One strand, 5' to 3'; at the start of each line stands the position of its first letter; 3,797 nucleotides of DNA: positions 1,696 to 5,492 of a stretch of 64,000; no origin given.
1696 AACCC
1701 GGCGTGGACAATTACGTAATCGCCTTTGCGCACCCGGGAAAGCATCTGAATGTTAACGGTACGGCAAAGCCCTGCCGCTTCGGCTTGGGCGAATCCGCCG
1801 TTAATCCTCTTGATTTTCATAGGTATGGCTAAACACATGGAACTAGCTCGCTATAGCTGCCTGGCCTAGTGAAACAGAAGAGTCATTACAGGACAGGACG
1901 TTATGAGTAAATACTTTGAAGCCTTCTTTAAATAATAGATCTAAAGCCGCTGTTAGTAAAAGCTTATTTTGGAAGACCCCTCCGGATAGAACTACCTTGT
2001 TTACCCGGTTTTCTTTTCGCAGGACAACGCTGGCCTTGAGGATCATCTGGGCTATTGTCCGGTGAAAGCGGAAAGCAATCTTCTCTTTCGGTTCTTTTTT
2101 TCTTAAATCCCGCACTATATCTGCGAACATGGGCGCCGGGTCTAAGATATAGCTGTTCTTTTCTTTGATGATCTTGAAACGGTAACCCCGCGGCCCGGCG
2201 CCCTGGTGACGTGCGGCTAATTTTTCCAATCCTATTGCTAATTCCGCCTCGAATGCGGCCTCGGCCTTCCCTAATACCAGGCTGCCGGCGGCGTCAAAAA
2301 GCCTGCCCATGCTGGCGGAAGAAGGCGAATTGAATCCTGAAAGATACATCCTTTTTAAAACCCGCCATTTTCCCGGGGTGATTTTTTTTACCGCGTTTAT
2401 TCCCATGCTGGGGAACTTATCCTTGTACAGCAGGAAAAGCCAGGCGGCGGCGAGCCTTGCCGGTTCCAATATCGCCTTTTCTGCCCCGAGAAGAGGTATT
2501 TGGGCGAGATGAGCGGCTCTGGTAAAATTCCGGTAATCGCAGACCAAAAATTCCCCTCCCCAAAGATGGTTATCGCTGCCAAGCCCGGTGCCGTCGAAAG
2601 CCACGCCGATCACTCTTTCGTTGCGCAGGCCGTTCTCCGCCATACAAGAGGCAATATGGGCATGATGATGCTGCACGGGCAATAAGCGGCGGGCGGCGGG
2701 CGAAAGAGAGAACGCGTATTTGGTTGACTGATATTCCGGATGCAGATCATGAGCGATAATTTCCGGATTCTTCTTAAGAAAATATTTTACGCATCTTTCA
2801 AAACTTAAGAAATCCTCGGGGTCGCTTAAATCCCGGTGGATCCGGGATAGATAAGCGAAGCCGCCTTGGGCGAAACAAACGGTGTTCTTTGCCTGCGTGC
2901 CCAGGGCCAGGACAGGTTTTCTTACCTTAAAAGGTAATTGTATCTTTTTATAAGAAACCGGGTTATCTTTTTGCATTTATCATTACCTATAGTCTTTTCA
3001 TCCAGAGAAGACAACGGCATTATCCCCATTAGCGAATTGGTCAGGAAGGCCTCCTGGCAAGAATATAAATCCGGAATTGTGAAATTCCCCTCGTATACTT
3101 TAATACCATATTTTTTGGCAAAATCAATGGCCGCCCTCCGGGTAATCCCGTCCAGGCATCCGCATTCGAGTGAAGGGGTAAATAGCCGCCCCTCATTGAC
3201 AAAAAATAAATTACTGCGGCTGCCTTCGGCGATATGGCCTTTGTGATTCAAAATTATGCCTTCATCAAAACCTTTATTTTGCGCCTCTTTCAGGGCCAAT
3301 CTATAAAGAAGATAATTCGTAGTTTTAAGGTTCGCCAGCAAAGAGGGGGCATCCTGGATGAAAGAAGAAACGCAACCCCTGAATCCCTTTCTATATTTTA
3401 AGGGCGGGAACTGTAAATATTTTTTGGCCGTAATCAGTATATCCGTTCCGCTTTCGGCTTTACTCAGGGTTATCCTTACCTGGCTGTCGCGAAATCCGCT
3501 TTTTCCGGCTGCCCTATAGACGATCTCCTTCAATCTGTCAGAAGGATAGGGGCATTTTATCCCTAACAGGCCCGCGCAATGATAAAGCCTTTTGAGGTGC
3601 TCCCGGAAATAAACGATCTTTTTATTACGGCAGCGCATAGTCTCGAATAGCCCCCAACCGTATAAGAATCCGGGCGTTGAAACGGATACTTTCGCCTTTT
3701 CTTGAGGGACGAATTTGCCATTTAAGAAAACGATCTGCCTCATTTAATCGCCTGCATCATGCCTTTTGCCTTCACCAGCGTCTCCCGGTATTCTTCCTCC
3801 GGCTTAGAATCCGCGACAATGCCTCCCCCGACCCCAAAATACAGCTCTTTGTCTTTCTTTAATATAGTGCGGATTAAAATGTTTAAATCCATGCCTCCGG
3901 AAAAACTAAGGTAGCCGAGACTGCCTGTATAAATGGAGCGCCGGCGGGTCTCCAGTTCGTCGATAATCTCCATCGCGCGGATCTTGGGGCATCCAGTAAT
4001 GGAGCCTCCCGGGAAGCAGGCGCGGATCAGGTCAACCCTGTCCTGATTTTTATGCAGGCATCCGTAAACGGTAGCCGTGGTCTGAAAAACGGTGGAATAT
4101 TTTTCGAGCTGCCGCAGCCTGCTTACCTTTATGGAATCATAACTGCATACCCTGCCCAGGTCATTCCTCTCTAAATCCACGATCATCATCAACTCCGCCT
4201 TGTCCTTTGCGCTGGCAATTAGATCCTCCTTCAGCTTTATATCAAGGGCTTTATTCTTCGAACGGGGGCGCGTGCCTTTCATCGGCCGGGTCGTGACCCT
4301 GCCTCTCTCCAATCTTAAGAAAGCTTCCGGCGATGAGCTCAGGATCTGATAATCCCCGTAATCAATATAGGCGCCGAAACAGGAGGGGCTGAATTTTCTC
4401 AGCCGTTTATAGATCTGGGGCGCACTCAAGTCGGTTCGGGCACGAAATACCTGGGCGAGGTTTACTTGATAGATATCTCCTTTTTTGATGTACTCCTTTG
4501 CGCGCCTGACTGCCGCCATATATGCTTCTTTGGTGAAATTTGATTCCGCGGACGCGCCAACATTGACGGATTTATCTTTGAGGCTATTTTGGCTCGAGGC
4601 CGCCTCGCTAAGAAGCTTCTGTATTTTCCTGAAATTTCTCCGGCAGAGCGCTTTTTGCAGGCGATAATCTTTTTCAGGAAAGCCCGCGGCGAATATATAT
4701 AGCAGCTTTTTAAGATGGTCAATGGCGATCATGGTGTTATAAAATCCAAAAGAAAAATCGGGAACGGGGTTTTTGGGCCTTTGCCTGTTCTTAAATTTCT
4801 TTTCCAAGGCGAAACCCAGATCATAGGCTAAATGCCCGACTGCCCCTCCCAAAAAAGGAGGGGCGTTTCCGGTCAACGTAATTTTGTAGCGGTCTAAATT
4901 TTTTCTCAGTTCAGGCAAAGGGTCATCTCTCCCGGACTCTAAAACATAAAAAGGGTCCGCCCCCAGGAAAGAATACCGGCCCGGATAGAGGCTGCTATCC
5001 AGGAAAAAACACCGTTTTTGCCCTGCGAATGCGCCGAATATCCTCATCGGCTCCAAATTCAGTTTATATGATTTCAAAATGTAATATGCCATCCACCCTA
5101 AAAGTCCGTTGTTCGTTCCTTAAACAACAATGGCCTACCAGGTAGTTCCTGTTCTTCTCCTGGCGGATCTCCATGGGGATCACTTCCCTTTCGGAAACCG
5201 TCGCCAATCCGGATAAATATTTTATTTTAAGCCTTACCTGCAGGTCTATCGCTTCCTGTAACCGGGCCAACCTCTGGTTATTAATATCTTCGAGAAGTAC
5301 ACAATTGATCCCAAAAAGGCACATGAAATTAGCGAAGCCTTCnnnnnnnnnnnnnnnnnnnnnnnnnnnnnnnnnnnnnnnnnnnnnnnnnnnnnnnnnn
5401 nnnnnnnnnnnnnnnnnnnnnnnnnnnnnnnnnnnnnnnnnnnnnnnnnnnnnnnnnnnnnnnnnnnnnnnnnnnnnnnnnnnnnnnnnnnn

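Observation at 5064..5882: DEDDh (DnaQ-like) exonuclease fused to a WYL ligand-sensing domain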

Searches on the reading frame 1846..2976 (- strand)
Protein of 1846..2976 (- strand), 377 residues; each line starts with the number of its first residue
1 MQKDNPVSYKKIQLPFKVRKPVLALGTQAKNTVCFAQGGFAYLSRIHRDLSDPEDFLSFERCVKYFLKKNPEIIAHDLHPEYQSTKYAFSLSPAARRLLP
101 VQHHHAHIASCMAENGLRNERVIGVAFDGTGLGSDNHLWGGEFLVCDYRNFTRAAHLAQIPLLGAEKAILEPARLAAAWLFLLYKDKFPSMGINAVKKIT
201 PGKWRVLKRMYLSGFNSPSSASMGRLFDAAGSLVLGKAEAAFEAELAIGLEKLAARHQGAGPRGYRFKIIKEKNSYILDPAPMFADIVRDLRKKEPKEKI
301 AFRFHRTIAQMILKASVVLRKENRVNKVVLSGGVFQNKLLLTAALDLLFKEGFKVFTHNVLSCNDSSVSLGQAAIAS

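Call 46: search_protein_families(library=pfam, proteins=[window:1846-2976:-], max_evalue=0.001)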
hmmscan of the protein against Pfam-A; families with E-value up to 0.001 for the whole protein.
window:1846-2976:- (377 aa): 2 families
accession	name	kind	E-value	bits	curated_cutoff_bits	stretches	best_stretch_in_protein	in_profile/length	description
PF22521.2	HypF_C_2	-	4.7e-71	239.8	27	1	124-372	1-241/241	Carbamoyltransferase, Kae1-like Domain, second subdomain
PF17788.7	HypF_C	-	4.3e-25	88.7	23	1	19-114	3-99/99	HypF Kae1-like domain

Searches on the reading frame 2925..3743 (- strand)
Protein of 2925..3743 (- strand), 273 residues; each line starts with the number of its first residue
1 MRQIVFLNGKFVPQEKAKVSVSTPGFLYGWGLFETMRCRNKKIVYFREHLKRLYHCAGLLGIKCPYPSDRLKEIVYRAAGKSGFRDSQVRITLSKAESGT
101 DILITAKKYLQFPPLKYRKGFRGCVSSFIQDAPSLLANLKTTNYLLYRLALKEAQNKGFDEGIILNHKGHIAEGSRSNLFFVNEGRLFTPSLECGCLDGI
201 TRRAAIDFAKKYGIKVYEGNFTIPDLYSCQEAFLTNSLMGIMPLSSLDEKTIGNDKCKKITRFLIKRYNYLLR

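Call 46: search_protein_families(library=pfam, proteins=[window:2925-3743:-], max_evalue=0.001)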
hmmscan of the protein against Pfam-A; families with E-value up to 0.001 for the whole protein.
window:2925-3743:- (273 aa): 1 family
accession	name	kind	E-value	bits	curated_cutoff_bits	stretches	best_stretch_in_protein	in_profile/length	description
PF01063.24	Aminotran_4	-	2.3e-62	211.2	28.5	1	31-246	1-222/223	Amino-transferase class IV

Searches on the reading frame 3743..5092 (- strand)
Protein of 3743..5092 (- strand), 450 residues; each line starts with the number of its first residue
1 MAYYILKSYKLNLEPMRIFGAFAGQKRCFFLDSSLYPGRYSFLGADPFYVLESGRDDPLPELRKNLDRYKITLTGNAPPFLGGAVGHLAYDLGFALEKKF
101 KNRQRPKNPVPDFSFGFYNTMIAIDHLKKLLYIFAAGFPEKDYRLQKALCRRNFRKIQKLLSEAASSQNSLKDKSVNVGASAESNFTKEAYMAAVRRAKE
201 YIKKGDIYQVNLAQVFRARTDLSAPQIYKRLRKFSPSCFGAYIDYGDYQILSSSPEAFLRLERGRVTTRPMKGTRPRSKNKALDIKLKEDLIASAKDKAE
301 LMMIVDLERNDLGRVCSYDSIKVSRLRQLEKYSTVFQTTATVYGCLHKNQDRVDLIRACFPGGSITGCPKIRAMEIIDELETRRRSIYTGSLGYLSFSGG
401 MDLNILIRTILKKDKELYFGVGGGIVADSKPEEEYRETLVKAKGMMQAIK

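Call 45: search_protein_families(library=padloc, proteins=[window:3743-5092:-], max_evalue=0.01)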
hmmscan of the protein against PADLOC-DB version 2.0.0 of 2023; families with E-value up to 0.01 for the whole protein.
window:3743-5092:- (450 aa): 0 families

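Call 46: search_protein_families(library=pfam, proteins=[window:3743-5092:-], max_evalue=0.001)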
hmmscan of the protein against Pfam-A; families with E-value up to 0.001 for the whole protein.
window:3743-5092:- (450 aa): 2 families
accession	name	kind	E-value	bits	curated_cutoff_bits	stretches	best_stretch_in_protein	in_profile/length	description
PF00425.24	Chorismate_bind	-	1.4e-88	297.3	27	1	188-441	2-257/257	chorismate binding enzyme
PF04715.19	Anth_synt_I_N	-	5.4e-21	75.8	23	1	13-133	3-140/140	Anthranilate synthase component I, N terminal region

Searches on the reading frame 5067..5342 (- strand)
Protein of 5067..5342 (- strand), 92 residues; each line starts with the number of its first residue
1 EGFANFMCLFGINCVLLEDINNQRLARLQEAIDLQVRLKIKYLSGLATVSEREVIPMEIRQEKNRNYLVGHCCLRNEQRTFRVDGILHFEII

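Call 3: search_protein_families(library=pfam, proteins=[window:5067-5342:-], max_evalue=10)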
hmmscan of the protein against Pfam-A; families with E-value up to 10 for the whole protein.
window:5067-5342:- (92 aa): 1 family
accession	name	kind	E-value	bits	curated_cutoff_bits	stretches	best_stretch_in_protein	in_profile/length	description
PF13280.12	WYL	-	1.8e-13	50.7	21.8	1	25-90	3-69/70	WYL domain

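Call 6: search_solved_structures(query=window:5067-5342:-, max_evalue=10, show_alignments=3)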
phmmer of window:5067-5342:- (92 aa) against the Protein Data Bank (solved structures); distinct sequences matched with E-value up to 10: 5.
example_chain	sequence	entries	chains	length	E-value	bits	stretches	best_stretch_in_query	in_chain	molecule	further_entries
8bnv_A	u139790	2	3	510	2.7e-05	27.8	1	22-89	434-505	AAA family ATPase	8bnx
8bns_A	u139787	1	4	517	0.37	14.6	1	24-89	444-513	AAA ATPase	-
9fnd_X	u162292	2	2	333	0.79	13.5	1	44-85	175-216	Transcriptional regulator-like protein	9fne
7p5x_AY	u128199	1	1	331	0.8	13.5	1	44-85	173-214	Transcriptional regulator-like protein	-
6sj9_A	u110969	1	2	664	2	12.2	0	23-87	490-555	Proteasome accessory factor B/C (PafBC)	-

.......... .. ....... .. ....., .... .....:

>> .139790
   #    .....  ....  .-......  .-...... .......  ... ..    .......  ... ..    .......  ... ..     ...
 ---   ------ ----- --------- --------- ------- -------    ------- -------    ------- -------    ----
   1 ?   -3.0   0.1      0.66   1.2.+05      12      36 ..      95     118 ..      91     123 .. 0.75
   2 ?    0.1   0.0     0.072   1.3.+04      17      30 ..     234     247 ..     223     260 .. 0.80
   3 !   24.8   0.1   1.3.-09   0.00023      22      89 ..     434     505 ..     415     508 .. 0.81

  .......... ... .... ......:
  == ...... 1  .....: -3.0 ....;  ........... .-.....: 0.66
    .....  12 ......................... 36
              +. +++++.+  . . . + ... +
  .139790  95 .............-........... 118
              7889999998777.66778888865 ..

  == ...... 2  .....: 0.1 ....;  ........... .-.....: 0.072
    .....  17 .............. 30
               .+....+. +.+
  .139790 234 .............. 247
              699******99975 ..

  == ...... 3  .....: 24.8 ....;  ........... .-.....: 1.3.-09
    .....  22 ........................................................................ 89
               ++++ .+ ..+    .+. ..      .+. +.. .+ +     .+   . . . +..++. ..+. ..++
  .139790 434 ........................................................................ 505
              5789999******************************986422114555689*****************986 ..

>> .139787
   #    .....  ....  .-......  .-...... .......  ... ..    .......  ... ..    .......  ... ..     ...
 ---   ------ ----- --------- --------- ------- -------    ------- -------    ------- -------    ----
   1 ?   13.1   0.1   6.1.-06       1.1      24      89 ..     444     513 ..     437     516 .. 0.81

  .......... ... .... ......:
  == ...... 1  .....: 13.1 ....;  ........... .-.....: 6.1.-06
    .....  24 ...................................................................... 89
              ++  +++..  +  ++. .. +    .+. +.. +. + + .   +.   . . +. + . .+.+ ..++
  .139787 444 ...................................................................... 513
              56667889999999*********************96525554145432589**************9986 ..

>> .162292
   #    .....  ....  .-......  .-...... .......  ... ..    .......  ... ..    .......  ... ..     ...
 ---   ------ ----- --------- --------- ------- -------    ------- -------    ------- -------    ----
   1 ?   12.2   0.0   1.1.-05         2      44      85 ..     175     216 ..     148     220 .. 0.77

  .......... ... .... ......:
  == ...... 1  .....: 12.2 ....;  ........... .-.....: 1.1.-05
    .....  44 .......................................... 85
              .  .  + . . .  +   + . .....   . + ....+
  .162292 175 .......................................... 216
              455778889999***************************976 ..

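Call 66: search_solved_structures(query=A4, max_evalue=1, show_alignments=5)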
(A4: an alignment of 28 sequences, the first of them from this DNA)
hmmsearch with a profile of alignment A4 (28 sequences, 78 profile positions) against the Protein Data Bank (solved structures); distinct sequences matched with E-value up to 1: 16.
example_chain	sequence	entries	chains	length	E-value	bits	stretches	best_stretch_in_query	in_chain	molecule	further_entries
6sj9_A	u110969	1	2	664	1.5e-25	92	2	5-76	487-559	Proteasome accessory factor B/C (PafBC)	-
8bnv_A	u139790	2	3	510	1.4e-15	60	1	6-77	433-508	AAA family ATPase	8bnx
8bns_A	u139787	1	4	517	7.7e-13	51.3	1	7-77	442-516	AAA ATPase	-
7p5x_AX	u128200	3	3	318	6.8e-12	48.2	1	5-75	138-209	PafC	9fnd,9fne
7p5x_AY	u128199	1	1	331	3e-09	39.7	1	8-73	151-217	Transcriptional regulator-like protein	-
9fnd_X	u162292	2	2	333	3e-09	39.7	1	8-73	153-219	Transcriptional regulator-like protein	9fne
7tb5_A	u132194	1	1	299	1.4e-08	37.6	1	6-73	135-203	WYL domain-containing protein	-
7qfz_A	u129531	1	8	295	4.6e-06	29.5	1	4-76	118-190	WYL domain-containing protein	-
7t8k_A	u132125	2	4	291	6.9e-05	25.8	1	4-71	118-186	BrxR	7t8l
9c5g_A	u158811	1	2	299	0.00018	24.4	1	3-76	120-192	CapW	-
7u02_B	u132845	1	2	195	0.00071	22.5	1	6-75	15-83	WYL domain-containing protein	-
7tzv_A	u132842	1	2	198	0.00073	22.5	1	6-75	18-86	WYL domain-containing protein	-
9cu3_B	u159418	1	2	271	0.0012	21.7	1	6-75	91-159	WYL domain-containing protein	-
9pfq_Q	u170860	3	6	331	0.0017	21.3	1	6-75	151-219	WYL domain-containing protein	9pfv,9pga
8tp8_A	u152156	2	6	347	0.0019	21.2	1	6-75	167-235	DeoR-family transcriptional regulator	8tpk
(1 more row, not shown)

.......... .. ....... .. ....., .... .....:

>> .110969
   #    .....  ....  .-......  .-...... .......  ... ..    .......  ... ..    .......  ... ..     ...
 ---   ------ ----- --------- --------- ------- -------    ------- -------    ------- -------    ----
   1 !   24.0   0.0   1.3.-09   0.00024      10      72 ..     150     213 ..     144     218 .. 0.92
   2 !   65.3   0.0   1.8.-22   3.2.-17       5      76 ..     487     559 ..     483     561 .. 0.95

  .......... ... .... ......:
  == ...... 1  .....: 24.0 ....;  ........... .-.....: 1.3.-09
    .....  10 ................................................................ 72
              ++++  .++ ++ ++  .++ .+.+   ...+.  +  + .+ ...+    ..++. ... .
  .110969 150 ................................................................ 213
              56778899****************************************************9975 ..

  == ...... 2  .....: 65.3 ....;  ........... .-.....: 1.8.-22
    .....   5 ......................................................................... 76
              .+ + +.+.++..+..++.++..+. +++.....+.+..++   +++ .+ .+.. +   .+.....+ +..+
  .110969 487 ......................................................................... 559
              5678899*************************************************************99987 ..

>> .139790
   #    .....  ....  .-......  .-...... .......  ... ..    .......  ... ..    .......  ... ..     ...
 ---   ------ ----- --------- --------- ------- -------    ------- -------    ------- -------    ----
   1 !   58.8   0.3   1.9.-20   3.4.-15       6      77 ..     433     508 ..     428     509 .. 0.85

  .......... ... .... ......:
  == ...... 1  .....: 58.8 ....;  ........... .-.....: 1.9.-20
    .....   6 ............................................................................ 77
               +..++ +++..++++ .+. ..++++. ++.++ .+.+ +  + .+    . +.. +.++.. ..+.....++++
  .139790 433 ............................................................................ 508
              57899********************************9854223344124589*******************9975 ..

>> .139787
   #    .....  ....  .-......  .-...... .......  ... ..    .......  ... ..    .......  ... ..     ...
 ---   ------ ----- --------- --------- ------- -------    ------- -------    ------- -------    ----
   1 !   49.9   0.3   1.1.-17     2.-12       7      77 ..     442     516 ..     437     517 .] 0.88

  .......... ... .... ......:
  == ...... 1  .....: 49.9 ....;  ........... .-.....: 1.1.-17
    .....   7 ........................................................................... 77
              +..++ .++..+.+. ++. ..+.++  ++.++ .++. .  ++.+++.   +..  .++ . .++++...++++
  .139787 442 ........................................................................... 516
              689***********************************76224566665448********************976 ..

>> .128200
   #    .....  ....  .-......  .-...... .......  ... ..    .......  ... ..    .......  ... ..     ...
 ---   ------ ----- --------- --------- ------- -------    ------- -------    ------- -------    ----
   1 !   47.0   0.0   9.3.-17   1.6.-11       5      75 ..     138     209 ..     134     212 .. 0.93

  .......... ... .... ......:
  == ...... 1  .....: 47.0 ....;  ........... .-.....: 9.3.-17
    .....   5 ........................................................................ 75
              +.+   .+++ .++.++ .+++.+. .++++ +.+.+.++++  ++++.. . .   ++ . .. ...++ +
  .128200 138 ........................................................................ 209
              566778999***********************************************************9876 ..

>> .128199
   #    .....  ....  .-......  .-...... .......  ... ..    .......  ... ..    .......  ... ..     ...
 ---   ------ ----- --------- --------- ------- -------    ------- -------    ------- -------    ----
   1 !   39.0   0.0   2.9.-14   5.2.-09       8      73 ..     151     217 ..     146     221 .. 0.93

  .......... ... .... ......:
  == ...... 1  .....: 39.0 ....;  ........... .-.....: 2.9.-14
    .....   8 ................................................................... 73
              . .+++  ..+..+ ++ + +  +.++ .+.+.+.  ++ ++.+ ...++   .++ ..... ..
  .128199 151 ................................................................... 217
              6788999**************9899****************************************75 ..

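Call 88: predict_structure(alignment_id=A4)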
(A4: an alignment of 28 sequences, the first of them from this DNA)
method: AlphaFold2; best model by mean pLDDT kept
length: 77 residues; sequences in the alignment: 28
mean_pLDDT: 95.9   pTM: 0.83
mean pLDDT of the five models: 95.9, 95.7, 95.1, 94.9, 94.2
residues with pLDDT >= 90: 70; 70-90: 7; 50-70: 0; < 50: 0
segments of 3 or more residues with pLDDT < 50: none
pLDDT, mean of each block of 10 residues (from residue 1): 89 98 96 96 97 98 97 97
secondary structure, 60 per line:
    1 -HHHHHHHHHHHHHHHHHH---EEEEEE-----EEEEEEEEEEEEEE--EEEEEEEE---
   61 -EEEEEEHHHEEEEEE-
elements in order: H2-19 E23-28 E34-47 E50-57 E62-67 E71-76

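Call 90: fold_search(model_id=the predicted structure, library=pdb)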
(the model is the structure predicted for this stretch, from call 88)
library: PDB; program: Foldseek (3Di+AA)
matches with E <= 10: 1010; with E <= 0.001: 20
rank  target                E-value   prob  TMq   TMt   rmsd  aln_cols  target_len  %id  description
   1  6sj9_A                1.9e-06  1.00  0.84  0.11   1.4        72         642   26  Proteasome accessory factor B/C (PafBC) of Arthrobacter aurescens (released 2019-10-16)
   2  7qfz_G                7.6e-06  1.00  0.83  0.24   1.4        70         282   21  BrxR, a WYL-domain containing transcriptional regulator (released 2022-05-18)
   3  6sj9_B                1.1e-05  1.00  0.84  0.11   1.4        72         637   26  Proteasome accessory factor B/C (PafBC) of Arthrobacter aurescens (released 2019-10-16)
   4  7qfz_H                2.5e-05  1.00  0.84  0.25   1.4        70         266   21  BrxR, a WYL-domain containing transcriptional regulator (released 2022-05-18)
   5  7qfz_D                2.5e-05  1.00  0.83  0.23   1.4        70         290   21  BrxR, a WYL-domain containing transcriptional regulator (released 2022-05-18)
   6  7qfz_A                2.6e-05  1.00  0.83  0.24   1.4        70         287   21  BrxR, a WYL-domain containing transcriptional regulator (released 2022-05-18)
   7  9fnd_Y                2.6e-05  1.00  0.81  0.21   1.1        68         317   24  Transcriptional activator PafBC bound to mycobacterial RNA polymerase (released 2025-02-12)
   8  7qfz_E                2.9e-05  1.00  0.83  0.24   1.4        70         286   21  BrxR, a WYL-domain containing transcriptional regulator (released 2022-05-18)
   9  7qfz_C                2.9e-05  1.00  0.83  0.23   1.4        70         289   21  BrxR, a WYL-domain containing transcriptional regulator (released 2022-05-18)
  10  9fnd_X                3.5e-05  1.00  0.82  0.21   1.9        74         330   31  Transcriptional activator PafBC bound to mycobacterial RNA polymerase (released 2025-02-12)
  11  7qfz_B                3.7e-05  1.00  0.83  0.23   1.4        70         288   21  BrxR, a WYL-domain containing transcriptional regulator (released 2022-05-18)
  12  7tb5                  3.9e-05  1.00  0.84  0.26   1.3        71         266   20  Structure of P. aeruginosa PA17 CapW (released 2022-01-19)
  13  7t8k_B                7.5e-05  1.00  0.82  0.24   1.3        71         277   18  BrxR from Acinetobacter BREX type I phage restriction system bound to DNA (released 2022-05-18)
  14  7tzv_A                2.3e-04  1.00  0.78  0.33   2.0        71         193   24  Structure of DriD C-domain bound to 9mer ssDNA (released 2022-06-01)
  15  7t8k_A                3.4e-04  1.00  0.81  0.23   1.4        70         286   18  BrxR from Acinetobacter BREX type I phage restriction system bound to DNA (released 2022-05-18)
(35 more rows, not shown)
